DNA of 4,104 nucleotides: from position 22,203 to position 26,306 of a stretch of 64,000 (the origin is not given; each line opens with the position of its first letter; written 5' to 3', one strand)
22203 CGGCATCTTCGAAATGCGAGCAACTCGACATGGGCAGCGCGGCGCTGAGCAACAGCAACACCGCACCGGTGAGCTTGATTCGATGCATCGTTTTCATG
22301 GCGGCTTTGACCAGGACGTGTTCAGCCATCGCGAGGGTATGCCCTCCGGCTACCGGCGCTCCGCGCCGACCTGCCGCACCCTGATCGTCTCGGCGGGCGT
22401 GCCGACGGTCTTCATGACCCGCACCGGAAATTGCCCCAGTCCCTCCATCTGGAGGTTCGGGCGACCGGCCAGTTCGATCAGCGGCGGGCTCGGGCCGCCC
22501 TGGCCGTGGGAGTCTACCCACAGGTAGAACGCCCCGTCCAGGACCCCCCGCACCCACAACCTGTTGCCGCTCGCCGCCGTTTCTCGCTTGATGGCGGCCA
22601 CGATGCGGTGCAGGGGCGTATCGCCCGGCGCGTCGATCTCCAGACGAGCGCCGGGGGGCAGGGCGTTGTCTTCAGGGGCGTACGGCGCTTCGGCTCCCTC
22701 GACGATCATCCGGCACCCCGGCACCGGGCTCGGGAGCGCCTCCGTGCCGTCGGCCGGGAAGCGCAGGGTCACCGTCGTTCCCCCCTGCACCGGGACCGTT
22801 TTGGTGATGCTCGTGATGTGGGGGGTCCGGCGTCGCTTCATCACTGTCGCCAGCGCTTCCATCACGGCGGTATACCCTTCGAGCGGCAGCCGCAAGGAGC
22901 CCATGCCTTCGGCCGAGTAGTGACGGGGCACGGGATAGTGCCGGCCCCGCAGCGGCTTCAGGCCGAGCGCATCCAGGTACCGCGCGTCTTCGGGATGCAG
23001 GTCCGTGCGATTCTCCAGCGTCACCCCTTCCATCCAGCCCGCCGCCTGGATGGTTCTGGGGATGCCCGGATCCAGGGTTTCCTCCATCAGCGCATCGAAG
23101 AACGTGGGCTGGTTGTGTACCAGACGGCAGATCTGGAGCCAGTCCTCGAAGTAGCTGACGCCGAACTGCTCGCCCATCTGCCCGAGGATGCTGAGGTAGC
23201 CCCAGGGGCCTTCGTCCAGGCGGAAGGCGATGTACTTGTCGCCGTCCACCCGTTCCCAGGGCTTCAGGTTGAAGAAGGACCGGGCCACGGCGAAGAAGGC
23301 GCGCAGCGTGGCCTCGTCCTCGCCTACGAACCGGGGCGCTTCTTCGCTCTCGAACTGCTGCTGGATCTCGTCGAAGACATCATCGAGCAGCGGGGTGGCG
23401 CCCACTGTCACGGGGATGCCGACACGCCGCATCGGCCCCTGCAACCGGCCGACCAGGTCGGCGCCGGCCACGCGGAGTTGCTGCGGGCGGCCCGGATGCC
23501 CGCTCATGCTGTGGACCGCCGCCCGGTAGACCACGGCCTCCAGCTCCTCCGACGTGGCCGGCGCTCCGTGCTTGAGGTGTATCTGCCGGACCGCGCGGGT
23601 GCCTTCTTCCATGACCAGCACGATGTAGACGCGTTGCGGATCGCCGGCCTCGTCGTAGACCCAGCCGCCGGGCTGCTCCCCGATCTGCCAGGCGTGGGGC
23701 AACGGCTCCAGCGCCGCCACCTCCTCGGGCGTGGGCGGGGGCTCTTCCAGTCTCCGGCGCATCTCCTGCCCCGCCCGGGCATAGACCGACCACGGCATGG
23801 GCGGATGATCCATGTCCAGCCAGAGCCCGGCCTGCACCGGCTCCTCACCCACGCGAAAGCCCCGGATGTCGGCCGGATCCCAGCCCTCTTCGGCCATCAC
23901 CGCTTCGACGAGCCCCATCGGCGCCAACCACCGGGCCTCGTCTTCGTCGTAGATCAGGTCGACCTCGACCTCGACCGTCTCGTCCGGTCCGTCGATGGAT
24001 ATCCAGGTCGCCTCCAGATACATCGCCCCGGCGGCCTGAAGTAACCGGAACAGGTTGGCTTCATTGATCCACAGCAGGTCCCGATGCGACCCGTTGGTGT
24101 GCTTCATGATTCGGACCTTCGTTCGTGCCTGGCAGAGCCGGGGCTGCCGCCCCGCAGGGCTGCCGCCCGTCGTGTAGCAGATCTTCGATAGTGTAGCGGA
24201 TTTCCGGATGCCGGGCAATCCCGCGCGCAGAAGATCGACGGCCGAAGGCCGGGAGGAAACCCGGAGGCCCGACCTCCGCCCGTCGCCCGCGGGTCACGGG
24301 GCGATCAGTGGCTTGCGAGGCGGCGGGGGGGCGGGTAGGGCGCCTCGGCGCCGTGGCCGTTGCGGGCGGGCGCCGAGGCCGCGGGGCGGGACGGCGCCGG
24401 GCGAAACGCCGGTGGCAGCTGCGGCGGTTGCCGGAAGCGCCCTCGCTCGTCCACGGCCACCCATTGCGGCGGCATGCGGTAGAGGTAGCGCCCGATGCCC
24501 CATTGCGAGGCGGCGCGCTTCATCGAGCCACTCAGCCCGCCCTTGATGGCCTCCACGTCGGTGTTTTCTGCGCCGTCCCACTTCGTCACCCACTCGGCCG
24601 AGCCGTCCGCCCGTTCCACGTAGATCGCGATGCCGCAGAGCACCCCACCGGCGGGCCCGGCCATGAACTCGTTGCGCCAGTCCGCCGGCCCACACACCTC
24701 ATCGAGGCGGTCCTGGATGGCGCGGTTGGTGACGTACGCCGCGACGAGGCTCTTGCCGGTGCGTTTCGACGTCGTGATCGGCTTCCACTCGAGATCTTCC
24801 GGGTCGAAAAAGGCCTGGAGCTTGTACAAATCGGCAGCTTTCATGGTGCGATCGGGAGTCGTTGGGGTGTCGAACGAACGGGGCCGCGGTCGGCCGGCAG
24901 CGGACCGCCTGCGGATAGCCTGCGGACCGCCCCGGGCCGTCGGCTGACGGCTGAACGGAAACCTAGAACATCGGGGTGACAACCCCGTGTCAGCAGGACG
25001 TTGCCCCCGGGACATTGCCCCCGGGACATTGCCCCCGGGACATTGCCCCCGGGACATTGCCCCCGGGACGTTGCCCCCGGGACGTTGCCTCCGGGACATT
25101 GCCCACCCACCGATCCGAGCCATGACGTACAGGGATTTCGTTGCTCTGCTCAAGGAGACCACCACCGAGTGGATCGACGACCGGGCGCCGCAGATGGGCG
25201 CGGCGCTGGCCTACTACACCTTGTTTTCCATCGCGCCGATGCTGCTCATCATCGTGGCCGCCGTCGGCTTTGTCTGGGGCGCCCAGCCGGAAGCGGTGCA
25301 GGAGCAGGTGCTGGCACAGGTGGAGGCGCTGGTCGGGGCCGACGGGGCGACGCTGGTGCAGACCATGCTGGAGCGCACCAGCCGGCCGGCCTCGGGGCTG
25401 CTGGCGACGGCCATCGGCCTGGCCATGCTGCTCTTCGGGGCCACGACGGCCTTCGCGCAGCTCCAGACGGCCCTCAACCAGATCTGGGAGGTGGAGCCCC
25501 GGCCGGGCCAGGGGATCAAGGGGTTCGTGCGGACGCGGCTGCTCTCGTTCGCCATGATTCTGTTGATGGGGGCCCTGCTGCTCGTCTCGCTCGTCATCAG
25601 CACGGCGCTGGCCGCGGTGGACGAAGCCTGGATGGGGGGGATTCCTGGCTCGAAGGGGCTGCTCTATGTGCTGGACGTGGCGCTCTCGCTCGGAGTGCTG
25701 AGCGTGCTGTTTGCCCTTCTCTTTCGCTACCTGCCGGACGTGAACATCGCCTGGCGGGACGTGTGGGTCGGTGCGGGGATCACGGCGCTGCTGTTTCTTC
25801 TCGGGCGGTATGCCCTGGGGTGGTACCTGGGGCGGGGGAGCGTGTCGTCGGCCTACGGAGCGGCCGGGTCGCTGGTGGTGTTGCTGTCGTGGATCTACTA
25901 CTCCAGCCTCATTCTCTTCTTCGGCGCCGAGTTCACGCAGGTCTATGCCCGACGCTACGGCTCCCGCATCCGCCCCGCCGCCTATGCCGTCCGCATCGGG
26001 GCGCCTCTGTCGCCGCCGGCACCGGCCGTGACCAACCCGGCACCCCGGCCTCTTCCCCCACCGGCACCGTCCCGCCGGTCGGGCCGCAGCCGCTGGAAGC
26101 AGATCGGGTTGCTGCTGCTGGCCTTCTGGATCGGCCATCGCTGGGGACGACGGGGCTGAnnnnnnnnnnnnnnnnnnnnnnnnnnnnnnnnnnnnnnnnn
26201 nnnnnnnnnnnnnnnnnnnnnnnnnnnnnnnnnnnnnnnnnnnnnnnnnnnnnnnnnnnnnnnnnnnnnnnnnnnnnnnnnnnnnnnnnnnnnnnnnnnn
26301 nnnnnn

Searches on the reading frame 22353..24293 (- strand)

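Call 67: search_protein_families(library=pfam, proteins=[window:22353-24293:-], max_evalue=0.0001)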
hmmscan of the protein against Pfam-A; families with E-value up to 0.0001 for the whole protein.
window:22353-24293:- (647 aa): 2 families
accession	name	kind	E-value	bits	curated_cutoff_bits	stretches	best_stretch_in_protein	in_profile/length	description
PF23988.1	DUF7309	-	3.8e-08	33.4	27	1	332-452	3-113/170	Domain of unknown function (DUF7309)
PF22007.2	DUF6930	-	7.1e-05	23.5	27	0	217-310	32-122/123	Domain of unknown function (DUF6930)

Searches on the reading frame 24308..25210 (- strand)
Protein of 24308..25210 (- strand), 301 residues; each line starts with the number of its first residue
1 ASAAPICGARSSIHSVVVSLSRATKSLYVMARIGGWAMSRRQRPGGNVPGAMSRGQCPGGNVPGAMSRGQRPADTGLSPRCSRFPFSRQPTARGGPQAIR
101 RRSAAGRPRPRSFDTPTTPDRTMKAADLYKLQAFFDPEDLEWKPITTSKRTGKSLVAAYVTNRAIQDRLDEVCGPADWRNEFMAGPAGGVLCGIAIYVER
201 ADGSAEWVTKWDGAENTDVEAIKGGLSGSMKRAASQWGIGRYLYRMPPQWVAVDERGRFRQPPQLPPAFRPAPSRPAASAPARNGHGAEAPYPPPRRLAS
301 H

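Call 67: search_protein_families(library=pfam, proteins=[window:24308-25210:-], max_evalue=0.0001)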
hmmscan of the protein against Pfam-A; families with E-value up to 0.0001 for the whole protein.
window:24308-25210:- (301 aa): 1 family
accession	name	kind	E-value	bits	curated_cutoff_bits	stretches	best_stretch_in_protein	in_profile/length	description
PF04098.21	Rad52_Rad22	-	5.5e-15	56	20.3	1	130-251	8-142/153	Rad52/22 family double-strand break repair protein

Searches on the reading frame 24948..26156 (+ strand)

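Call 81: search_protein_families(library=pfam, proteins=[window:24948-26156:+], max_evalue=0.0001)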
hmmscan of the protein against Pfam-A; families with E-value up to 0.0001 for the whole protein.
window:24948-26156:+ (403 aa): 1 family
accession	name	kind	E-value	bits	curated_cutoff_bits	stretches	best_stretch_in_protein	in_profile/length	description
PF03631.20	Virul_fac_BrkB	-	1.1e-54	186.2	33.7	1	77-336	2-258/259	Virulence factor BrkB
